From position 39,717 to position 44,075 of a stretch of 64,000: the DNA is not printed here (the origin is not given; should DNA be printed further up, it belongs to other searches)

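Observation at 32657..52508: A ~19.9-kb gene string fuses DISARM, Vsr, SPARSA and a protease, mostly through overlapping or abutting start/stop codons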

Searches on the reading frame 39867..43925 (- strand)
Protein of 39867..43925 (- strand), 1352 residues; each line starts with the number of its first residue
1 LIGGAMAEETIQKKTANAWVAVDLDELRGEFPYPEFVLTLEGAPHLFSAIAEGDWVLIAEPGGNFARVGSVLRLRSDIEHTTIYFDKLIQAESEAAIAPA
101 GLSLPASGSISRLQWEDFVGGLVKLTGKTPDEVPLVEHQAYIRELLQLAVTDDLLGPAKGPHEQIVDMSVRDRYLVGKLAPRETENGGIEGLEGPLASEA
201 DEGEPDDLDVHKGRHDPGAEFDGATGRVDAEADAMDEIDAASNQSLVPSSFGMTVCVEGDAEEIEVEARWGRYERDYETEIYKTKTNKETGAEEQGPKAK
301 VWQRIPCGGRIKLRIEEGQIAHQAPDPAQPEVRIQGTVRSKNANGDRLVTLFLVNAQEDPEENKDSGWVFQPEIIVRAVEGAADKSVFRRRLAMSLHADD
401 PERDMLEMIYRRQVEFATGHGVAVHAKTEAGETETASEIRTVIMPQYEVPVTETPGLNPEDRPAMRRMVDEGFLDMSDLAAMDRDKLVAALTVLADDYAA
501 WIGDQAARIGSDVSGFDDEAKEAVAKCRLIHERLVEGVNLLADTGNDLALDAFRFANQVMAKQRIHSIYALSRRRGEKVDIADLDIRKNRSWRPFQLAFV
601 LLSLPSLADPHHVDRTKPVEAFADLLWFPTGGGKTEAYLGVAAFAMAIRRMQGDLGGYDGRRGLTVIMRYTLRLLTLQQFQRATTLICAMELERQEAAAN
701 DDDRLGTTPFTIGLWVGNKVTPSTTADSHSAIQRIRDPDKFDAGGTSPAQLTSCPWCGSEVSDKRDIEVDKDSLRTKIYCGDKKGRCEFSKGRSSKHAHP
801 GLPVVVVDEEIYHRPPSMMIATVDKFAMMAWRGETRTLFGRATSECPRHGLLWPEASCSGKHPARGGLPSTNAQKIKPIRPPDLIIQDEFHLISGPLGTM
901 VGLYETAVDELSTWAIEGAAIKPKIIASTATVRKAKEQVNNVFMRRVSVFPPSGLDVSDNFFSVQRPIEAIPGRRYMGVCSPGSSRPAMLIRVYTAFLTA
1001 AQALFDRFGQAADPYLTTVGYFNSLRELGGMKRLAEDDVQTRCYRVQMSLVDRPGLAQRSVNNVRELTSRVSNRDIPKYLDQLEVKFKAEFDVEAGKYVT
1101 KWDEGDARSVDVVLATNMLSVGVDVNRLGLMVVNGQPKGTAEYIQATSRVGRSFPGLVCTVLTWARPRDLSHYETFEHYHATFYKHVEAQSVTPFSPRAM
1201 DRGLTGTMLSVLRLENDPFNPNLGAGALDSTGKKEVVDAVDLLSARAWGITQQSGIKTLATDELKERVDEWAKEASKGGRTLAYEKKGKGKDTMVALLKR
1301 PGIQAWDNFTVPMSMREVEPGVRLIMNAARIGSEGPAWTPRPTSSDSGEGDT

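Call 3: search_protein_families(library=pfam, proteins=[window:39867-43925:-])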
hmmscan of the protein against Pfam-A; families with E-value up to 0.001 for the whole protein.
window:39867-43925:- (1352 aa): 1 family
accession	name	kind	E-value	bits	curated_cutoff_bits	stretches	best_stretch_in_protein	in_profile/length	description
PF00271.37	Helicase_C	-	9.2e-06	26.3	23.5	1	1108-1152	64-108/110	Helicase conserved C-terminal domain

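Call 4: search_protein_families(library=padloc, proteins=[window:39867-43925:-])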
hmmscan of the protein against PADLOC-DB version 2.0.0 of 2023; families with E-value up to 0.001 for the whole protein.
window:39867-43925:- (1352 aa): 11 families
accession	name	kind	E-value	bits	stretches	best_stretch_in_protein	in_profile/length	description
PDLC02567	DrmA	-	0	1635.9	1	13-1348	415-1744/1750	DrmA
PDLC02577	DrmA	-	0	1297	1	651-1346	1-695/697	DrmA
PDLC02575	DrmA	-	0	1130.8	1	465-1328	1-830/837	DrmA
PDLC02571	DrmA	-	7.1e-205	681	2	799-1322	765-1278/1282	DrmA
PDLC02568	DrmA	-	1.7e-113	378.4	1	744-1217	25-482/611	DrmA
PDLC02574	DrmA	-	7.5e-66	219.9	1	1080-1329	6-255/269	DrmA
PDLC02576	DrmA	-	1.7e-63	212.9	1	588-1206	495-1096/1235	DrmA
PDLC02573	DrmA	-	3.1e-08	30.1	1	1084-1190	770-876/1018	DrmA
PDLC02569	DrmA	-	4.2e-05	19.5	1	1096-1178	817-898/1095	DrmA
PDLC02570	DrmA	-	5.2e-05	19.8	0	1110-1176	582-648/851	DrmA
PDLC02896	DpdJ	-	0.00065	15.4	1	1102-1153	573-624/1487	DpdJ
